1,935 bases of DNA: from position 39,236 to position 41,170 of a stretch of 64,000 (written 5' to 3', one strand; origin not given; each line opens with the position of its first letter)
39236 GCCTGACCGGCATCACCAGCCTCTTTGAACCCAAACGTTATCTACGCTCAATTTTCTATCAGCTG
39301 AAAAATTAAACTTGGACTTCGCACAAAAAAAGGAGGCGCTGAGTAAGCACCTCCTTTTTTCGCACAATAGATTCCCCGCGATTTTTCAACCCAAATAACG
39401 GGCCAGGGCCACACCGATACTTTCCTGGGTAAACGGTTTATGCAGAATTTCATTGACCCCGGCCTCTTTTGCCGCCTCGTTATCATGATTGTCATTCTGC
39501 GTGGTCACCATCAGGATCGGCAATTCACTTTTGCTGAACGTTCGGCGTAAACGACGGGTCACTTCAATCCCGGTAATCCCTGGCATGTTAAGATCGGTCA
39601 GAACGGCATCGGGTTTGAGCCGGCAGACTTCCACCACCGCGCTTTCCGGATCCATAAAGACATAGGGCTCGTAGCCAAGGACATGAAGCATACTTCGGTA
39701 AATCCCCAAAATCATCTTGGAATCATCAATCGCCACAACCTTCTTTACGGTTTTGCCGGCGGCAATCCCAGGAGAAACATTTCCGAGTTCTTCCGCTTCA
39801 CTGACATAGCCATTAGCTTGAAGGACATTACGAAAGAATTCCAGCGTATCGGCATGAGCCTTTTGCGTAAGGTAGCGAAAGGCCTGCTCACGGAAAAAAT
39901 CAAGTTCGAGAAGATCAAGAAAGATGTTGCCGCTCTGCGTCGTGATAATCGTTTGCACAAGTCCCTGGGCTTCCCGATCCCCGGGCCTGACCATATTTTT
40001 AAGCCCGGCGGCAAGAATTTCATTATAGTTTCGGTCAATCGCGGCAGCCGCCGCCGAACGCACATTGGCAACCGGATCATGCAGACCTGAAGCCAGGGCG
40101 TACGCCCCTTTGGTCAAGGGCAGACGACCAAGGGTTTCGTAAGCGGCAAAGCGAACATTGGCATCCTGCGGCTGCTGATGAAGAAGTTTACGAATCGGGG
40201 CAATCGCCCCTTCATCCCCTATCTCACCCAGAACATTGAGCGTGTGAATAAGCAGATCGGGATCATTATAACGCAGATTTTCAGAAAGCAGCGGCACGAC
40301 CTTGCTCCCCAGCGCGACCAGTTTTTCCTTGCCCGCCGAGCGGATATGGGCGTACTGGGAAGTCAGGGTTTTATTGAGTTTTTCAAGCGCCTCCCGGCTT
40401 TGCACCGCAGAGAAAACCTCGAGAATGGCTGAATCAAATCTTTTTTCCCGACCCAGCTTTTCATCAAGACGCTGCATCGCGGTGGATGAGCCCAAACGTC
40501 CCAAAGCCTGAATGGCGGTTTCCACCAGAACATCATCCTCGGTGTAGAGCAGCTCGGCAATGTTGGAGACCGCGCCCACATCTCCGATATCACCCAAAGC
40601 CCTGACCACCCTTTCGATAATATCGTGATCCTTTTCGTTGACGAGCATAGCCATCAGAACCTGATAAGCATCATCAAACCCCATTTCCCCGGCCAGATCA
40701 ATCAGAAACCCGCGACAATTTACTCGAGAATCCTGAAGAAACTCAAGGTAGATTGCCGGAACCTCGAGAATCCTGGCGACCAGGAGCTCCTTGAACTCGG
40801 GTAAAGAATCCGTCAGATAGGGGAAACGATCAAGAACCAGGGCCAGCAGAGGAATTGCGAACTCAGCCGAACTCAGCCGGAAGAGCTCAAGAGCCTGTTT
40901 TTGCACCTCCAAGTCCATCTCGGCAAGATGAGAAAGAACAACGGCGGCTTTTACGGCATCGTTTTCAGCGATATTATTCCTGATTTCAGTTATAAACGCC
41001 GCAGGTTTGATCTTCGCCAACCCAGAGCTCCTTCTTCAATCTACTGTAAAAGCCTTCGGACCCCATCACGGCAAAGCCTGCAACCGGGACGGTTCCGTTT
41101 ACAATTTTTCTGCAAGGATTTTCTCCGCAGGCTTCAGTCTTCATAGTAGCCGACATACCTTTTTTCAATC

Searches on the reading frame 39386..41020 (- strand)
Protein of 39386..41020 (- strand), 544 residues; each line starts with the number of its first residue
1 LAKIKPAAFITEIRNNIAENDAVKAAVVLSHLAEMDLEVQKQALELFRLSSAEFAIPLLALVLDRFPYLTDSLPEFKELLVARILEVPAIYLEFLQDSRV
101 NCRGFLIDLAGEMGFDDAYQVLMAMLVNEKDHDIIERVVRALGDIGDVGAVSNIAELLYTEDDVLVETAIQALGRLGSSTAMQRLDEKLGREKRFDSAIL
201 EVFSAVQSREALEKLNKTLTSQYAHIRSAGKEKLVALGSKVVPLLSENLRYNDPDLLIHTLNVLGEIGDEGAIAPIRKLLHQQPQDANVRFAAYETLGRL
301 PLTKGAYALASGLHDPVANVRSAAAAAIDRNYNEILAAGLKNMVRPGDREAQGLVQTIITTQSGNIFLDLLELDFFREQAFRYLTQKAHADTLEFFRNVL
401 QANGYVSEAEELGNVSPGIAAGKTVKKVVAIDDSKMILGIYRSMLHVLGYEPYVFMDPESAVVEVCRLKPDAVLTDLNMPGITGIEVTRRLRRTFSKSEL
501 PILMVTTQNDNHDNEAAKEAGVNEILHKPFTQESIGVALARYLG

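Call 96: search_protein_families(library=pfam, proteins=[window:39386-41020:-], max_evalue=0.00001)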
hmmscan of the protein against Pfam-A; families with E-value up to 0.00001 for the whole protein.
window:39386-41020:- (544 aa): 4 families
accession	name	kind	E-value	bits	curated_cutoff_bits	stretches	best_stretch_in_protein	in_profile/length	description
PF13646.12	HEAT_2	-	1.1e-26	93.3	27.7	3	243-328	2-87/88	HEAT repeats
PF00072.30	Response_reg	-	3.5e-22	79.1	30.2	1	428-535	1-106/111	Response regulator receiver domain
PF02985.28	HEAT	-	2.6e-07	30.7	23.5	0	309-328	5-24/31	HEAT repeat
PF03130.22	HEAT_PBS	-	2.7e-06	27.8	20.9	0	263-280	8-25/27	PBS lyase HEAT-like repeat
